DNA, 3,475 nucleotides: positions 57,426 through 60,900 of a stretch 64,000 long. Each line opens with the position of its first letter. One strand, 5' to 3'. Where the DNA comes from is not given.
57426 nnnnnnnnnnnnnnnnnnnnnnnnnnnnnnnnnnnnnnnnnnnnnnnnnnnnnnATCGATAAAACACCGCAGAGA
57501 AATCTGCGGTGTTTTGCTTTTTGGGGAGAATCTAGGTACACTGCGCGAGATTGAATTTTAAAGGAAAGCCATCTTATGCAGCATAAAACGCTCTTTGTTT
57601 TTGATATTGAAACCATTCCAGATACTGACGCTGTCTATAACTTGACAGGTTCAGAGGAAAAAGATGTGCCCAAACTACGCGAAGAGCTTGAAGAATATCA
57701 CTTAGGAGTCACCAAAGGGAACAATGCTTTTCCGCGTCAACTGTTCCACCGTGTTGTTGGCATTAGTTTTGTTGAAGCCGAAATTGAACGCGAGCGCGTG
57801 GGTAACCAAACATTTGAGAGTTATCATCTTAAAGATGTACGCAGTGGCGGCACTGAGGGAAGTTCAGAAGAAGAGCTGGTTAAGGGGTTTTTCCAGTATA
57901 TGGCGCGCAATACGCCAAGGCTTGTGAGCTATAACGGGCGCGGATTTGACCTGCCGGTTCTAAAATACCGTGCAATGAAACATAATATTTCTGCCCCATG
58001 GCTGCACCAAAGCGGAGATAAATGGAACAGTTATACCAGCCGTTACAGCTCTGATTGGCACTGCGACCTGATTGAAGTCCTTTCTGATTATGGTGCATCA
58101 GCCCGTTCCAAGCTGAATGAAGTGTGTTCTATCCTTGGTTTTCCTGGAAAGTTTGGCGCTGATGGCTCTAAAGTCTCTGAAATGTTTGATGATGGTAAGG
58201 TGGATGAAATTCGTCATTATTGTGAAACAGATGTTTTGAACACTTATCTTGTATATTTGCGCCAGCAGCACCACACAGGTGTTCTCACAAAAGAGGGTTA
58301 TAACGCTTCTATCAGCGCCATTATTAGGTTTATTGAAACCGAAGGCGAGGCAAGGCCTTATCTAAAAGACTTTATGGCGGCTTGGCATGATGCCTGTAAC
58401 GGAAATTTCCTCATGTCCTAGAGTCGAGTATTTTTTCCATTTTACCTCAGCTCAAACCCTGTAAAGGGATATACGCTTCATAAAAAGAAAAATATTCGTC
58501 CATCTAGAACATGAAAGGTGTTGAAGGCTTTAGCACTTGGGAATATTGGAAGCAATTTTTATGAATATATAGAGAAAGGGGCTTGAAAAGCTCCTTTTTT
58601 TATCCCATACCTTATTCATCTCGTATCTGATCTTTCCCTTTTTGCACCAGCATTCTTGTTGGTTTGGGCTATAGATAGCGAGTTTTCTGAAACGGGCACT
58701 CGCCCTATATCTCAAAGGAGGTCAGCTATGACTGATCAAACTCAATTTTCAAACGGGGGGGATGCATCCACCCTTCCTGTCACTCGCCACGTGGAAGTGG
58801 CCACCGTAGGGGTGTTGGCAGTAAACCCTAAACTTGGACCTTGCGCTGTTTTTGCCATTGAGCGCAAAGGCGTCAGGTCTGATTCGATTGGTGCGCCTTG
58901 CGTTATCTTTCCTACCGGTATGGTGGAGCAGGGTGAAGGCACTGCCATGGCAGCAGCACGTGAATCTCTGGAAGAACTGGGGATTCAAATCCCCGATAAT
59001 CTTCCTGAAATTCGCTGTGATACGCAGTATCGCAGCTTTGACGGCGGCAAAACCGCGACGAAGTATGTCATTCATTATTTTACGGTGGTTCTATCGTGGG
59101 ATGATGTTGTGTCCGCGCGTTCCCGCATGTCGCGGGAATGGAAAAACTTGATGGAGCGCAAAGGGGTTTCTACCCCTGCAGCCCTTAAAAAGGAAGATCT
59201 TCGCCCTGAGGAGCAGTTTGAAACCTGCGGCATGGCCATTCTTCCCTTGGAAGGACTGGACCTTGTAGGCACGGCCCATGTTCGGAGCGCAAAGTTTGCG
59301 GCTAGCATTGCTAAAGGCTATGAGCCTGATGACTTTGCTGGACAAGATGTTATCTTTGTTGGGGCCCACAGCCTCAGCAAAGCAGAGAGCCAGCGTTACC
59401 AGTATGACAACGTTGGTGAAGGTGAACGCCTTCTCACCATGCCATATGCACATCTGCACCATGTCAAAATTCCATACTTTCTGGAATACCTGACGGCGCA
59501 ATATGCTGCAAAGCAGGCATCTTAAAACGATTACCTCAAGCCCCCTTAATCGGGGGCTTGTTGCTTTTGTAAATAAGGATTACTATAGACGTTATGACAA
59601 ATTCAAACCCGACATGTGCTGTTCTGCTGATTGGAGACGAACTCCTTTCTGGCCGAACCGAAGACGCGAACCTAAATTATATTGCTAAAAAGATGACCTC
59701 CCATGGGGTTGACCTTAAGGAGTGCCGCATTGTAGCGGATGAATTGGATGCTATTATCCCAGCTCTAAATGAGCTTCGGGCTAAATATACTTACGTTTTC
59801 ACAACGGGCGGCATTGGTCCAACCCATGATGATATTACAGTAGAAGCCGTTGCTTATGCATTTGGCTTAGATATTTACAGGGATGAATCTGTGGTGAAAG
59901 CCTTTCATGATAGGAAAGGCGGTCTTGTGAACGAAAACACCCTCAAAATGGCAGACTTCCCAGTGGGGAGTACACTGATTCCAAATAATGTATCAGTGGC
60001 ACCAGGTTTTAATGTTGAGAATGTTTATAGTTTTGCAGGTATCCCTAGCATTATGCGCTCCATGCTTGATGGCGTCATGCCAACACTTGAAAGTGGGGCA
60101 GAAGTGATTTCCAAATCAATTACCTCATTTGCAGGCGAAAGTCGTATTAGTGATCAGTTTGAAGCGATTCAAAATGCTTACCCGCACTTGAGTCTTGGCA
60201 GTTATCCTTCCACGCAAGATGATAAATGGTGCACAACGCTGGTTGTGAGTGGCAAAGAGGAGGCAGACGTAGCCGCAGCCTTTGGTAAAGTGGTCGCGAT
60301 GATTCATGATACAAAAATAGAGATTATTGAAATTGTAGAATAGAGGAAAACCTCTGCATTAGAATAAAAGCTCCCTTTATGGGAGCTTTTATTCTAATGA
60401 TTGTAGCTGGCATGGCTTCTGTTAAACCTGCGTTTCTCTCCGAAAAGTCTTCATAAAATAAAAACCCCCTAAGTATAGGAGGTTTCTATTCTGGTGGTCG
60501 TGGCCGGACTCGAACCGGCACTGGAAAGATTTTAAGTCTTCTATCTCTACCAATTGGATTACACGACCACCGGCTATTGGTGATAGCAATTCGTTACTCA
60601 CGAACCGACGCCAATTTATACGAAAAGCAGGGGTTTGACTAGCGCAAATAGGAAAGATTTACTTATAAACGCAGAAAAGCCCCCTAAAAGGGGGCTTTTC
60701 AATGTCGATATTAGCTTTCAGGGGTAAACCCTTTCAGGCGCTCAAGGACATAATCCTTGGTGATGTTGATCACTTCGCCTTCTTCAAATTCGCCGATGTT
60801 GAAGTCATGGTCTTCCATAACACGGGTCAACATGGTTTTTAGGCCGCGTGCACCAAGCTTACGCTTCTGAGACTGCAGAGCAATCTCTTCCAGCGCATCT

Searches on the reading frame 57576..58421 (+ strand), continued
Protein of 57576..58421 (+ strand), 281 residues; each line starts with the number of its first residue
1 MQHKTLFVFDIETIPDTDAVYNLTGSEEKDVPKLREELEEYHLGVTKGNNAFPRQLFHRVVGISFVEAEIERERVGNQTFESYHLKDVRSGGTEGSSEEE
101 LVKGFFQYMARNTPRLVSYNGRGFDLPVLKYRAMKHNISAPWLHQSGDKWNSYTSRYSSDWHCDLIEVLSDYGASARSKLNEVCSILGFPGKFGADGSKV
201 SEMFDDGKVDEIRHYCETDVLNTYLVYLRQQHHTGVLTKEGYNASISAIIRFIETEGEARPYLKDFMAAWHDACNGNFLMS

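Call 81: search_protein_families(library=pfam, alignment_id=A7, max_evalue=0.00001)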
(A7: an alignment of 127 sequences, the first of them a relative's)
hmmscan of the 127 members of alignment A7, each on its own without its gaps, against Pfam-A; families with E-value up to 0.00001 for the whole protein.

A. member 1, L012:3141-4388:+ (415 aa): 3 families
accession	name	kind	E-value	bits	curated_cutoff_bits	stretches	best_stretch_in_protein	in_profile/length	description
PF13393.11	tRNA-synt_His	-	4.3e-36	125.1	25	1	10-312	1-308/308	Histidyl-tRNA synthetase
PF00587.30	tRNA-synt_2b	-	9.4e-18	65.3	29.3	1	68-297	1-147/179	tRNA synthetase class II core domain (G, H, P, S and T)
PF03129.25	HGTP_anticodon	-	1.2e-15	57.9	21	1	326-411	2-91/94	Anticodon binding domain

B. families by the number of members that match (of 127 scanned): 125 families (the first 25 are shown)
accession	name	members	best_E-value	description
PF07650.23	KH_2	12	2.6e-18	KH domain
PF02575.21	YbaB_DNA_bd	8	6.4e-36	YbaB/EbfC DNA-binding family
PF00107.32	ADH_zinc_N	8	1.3e-26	Zinc-binding dehydrogenase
PF13602.12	ADH_zinc_N_2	8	1.2e-18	Zinc-binding dehydrogenase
PF08240.17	ADH_N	8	2.7e-18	Alcohol dehydrogenase GroES-like domain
PF04069.17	OpuAC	6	1.9e-57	Substrate binding domain of ABC-type glycine betaine transport system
PF01435.24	Peptidase_M48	6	2.1e-27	Peptidase family M48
PF13343.11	SBP_bac_6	6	3.2e-23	Bacterial extracellular solute-binding protein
PF13416.11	SBP_bac_8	6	7.5e-20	Bacterial extracellular solute-binding protein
PF01547.30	SBP_bac_1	6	4.4e-18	Bacterial extracellular solute-binding protein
PF13531.11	SBP_bac_11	6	9.3e-16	Bacterial extracellular solute-binding protein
PF00009.33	GTP_EFTU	5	4.8e-14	Elongation factor Tu GTP binding domain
PF13393.11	tRNA-synt_His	4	2.3e-39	Histidyl-tRNA synthetase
PF01926.29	MMR_HSR1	4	4.8e-22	50S ribosome-binding GTPase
PF00587.30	tRNA-synt_2b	4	1e-18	tRNA synthetase class II core domain (G, H, P, S and T)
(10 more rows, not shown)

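Call 99: search_protein_families(library=pfam, proteins=[L018:5358-6785:+, L018:8930-9628:-, L018:10843-11865:+, L018:11927-12907:-, L018:13052-14338:-, L018:14169-14948:+, L018:15220-16461:+, L087:4548-5282:+, L087:2998-3957:-, L087:5279-7054:-], max_evalue=0.0001)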
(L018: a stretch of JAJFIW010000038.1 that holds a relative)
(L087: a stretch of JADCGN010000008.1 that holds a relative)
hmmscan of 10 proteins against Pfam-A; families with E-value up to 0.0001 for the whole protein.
L018:5358-6785:+ (475 aa): 5 families
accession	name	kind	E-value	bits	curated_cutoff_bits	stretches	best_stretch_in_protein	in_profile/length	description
PF07724.20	AAA_2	-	2.5e-12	47.6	27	1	138-330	2-163/166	AAA domain (Cdc48 subfamily)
PF00004.35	AAA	-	8.1e-11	42.9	21.2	1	142-280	1-109/131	ATPase family associated with various cellular activities (AAA)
PF07728.20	AAA_5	-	4.8e-08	33.5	22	1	141-268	1-102/139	AAA domain (dynein-related subfamily)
PF00158.32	Sigma54_activat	-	3.7e-05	23.9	20.2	0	138-161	21-44/168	Sigma-54 interaction domain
PF10431.15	ClpB_D2-small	-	3.9e-05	24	21.9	1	375-411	26-62/81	C-terminal, D2-small domain, of ClpB protein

L018:8930-9628:- (232 aa): 2 families
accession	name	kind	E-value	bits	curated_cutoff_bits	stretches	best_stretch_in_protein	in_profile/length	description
PF03749.19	SfsA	-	2.2e-48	164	22.8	1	83-220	2-137/138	Sugar fermentation stimulation protein RE domain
PF17746.7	SfsA_N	-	5.7e-24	84.4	25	1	13-79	1-63/63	SfsA N-terminal OB domain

L018:10843-11865:+ (340 aa): 0 families

L018:11927-12907:- (326 aa): 1 family
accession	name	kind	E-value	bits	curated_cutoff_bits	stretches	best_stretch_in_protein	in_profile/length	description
PF00563.25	EAL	-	2e-20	73.6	31.3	1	88-298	25-231/236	EAL domain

L018:13052-14338:- (428 aa): 2 families
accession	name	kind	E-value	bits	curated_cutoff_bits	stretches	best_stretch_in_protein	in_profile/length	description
PF05175.20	MTS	-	1.4e-38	132.7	23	1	257-425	3-170/170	Methyltransferase small domain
PF13847.12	Methyltransf_31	-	7.9e-05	22.8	27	0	292-413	9-130/145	Methyltransferase domain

L018:14169-14948:+ (259 aa): 2 families
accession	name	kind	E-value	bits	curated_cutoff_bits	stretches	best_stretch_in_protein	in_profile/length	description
PF00994.29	MoCF_biosynth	-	3.4e-30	105.1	26.6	1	11-168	1-143/144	Probable molybdopterin binding domain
PF24102.1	FLAD1_M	-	6.6e-10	39.1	27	1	182-239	11-69/78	FAD synthase, middle domain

L018:15220-16461:+ (413 aa): 3 families
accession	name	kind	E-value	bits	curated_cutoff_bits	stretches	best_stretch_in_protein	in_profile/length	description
PF22022.2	Phage_int_M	-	4.7e-33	113.8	27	1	115-210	1-96/96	Phage integrase central domain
PF13356.12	Arm-DNA-bind_3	-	1.8e-26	92.5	27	1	18-101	1-81/83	Arm DNA-binding domain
PF00589.27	Phage_integrase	-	1.1e-22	81.1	27.1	1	225-387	6-168/172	Phage integrase family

L087:4548-5282:+ (244 aa): 2 families
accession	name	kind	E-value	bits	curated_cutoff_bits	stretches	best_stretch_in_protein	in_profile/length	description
PF00994.29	MoCF_biosynth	-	4e-25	88.6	26.6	1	7-164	1-143/144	Probable molybdopterin binding domain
PF24102.1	FLAD1_M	-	4.3e-14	52.5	27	1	168-237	1-71/78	FAD synthase, middle domain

L087:2998-3957:- (319 aa): 2 families
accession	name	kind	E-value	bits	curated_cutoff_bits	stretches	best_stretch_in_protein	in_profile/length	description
PF03749.19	SfsA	-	7.3e-40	136.4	22.8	1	170-307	2-137/138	Sugar fermentation stimulation protein RE domain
PF17746.7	SfsA_N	-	3.3e-11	43.5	25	1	102-166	2-63/63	SfsA N-terminal OB domain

L087:5279-7054:- (591 aa): 8 families
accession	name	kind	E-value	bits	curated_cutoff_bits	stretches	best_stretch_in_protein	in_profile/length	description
PF00005.33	ABC_tran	-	2.3e-59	200.3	25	2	362-514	1-136/137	ABC transporter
PF13304.12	AAA_21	-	4.4e-09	37.3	27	0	480-550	231-303/304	AAA domain, putative AbiEii toxin, Type IV TA system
PF08352.17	oligo_HPY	-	5e-08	33.7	27.1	0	294-325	1-32/65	Oligopeptide/dipeptide transporter, C-terminal region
PF13401.12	AAA_22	-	1.3e-07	32.4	27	0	377-479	10-64/130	AAA domain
PF02463.25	SMC_N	-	1.5e-07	31.5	40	0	96-285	27-209/220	RecF/RecN/SMC N terminal domain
PF13191.12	AAA_16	-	1.8e-06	29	32.6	1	355-487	5-120/167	AAA ATPase domain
PF20703.3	nSTAND1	-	2.9e-05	24.3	27.1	0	351-390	15-51/379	Novel STAND NTPase 1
PF13555.12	AAA_29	-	5.9e-05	23.2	27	0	371-388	22-38/61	P-loop containing region of AAA domain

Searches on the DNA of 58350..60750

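Call 85: search_rna_families(source=window, start=58350, end=60750, threshold=evalue, max_evalue=1)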
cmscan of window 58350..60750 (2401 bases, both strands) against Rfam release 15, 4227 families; matches with E-value up to 1: 11.
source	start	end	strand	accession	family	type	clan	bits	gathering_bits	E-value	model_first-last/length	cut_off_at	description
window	60495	60568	-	RF00005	tRNA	Gene; tRNA;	CL00001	59.4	29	9.7e-12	1-71/71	no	tRNA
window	60357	60399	+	RF04197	mir-9457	Gene; miRNA;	-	33.8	90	0.00026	14-56/68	no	mir-9457 microRNA precursor family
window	60357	60399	-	RF04197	mir-9457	Gene; miRNA;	-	32.6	90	0.00054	14-56/68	no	mir-9457 microRNA precursor family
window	60342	60395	+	RF02495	ohsC_RNA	Gene; antitoxin;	-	26.9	50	0.27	1-77/77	no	Oppression of Hydrophobic ORF by sRNA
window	60312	60396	+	RF02713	MCS4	Gene; sRNA;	-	26.1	56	0.62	1-123/123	no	Mycoplasma sRNA MCS4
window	60452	60575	-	RF01772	rnk_pseudo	Cis-reg; leader;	-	25.2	55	0.19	1-108/108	no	Pseudomonas rnk leader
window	60456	60555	-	RF02435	SpF41_sRNA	Gene; sRNA;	-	24.5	52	0.63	1-105/105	no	Streptococcus sRNA SpF41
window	59460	59566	+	RF01859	Phe_leader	Cis-reg; leader;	-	24.4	55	0.39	1-125/125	no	Phenylalanine leader peptide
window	60338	60395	+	RF01859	Phe_leader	Cis-reg; leader;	-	24.3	55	0.4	1-125/125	no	Phenylalanine leader peptide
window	60674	60700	+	RF04197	mir-9457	Gene; miRNA;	-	22.7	90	0.24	22-48/68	no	mir-9457 microRNA precursor family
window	60674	60700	-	RF04197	mir-9457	Gene; miRNA;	-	22.3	90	0.31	22-48/68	no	mir-9457 microRNA precursor family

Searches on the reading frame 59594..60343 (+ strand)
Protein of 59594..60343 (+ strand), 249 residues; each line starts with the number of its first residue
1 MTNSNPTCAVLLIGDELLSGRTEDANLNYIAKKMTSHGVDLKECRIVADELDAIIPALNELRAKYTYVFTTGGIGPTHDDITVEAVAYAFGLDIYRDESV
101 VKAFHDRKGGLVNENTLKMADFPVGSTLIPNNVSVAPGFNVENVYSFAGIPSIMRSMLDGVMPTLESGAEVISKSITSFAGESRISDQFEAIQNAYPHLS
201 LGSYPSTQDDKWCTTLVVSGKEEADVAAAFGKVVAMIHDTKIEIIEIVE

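Call 4: search_protein_families(library=pfam, proteins=[window:59594-60343:+], max_evalue=0.01)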
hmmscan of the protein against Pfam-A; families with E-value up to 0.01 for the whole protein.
window:59594-60343:+ (249 aa): 2 families
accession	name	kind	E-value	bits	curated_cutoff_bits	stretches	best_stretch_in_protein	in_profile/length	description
PF00994.29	MoCF_biosynth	-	4.7e-28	98.1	26.6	1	9-166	1-143/144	Probable molybdopterin binding domain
PF24102.1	FLAD1_M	-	2.2e-14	53.5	27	1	171-242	2-74/78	FAD synthase, middle domain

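Call 5: search_protein_families(library=padloc, proteins=[window:59594-60343:+], max_evalue=0.01)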
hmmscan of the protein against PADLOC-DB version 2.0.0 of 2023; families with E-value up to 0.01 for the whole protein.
window:59594-60343:+ (249 aa): 0 families

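Call 6: search_protein_families(library=ncbifam, proteins=[window:59594-60343:+], max_evalue=0.01)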
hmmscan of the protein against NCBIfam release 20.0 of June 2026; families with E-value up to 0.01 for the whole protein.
window:59594-60343:+ (249 aa): 10 families
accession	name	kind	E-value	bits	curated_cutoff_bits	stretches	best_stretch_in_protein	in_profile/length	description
NF002291.0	PRK01215.1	equivalog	3e-31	108.5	293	1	6-167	4-172/264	nicotinamide mononucleotide deamidase-related protein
NF001813.0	PRK00549.1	equivalog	6.3e-27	94.6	379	1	10-209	5-217/414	competence/damage-inducible protein A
TIGR00200.1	cinA_nterm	subfamily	2.6e-25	89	243.15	1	10-187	6-197/414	CinA family nicotinamide mononucleotide deamidase-related protein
NF002977.0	PRK03670.1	equivalog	1.6e-24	86.7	305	1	9-191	4-202/252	competence damage-inducible protein A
NF002978.0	PRK03673.1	equivalog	6.9e-19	68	496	1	10-171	6-175/398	nicotinamide mononucleotide deamidase-related protein YfaY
TIGR00177.1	molyb_syn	domain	1.9e-18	66.9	85.35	1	6-159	2-143/148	molybdenum cofactor synthesis domain-containing protein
NF002947.1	PRK03604.1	equivalog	1.4e-12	47.5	285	1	4-90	144-231/301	bifunctional molybdenum cofactor biosynthesis protein MoaC/MoaB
NF006932.0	PRK09417.1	equivalog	5.3e-06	26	158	1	10-87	8-89/193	molybdopterin adenylyltransferase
TIGR02667.1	moaB_proteo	equivalog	0.00017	21.3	222.4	1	8-90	7-89/163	molybdenum cofactor biosynthesis protein B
NF007960.1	PRK10680.1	equivalog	0.0071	15.2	440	0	12-81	187-256/401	molybdopterin molybdotransferase MoeA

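Call 11: find_encoding_contigs(protein=window:59594-60343:+, flank=10000, max_places=10)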
Protein window:59594-60343:+ (249 aa): 5 contigs read that carry it; 3 places shown.
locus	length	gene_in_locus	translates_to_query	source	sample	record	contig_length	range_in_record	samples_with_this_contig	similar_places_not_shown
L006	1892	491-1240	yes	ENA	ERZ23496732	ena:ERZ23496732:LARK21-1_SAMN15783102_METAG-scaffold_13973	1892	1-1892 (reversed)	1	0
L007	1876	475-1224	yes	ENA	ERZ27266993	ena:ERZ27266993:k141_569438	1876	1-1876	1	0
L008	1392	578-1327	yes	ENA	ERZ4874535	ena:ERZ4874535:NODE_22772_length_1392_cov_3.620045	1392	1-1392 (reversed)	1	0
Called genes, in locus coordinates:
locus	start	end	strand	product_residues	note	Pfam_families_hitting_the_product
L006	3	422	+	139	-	?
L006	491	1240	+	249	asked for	PF00994:MoCF_biosynth, PF24102:FLAD1_M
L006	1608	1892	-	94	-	?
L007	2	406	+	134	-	?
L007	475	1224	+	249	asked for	PF00994:MoCF_biosynth, PF24102:FLAD1_M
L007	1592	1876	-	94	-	?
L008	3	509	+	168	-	?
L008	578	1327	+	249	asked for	PF00994:MoCF_biosynth, PF24102:FLAD1_M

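Call 59: search_solved_structures(query=window:59594-60343:+, max_evalue=0.001)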
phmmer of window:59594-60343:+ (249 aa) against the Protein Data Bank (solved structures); distinct sequences matched with E-value up to 0.001: 8.
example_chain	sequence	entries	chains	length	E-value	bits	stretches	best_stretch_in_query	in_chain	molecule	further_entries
8ron_A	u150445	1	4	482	2.4e-27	99.1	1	5-231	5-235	Isoform 2 of FAD synthase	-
3kbq_A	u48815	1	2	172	2.2e-18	69.8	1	7-159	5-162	Protein Ta0487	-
4ct8_A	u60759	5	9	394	9.4e-16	61.2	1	9-223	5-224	CINA-LIKE PROTEIN | CINA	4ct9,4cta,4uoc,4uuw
4uux_A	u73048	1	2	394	1.3e-15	60.8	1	9-223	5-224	CINA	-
4cta_A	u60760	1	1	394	3e-15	59.5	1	9-222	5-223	CINA-LIKE PROTEIN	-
6mr3_A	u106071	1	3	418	1.7e-08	37.4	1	10-181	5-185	Putative competence-damage inducible protein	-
9s3f_A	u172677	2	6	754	6.8e-05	25.7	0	14-81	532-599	Isoform 5 of Gephyrin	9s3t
4lhb_A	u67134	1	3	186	0.00074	22.3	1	9-95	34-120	Molybdopterin adenylyltransferase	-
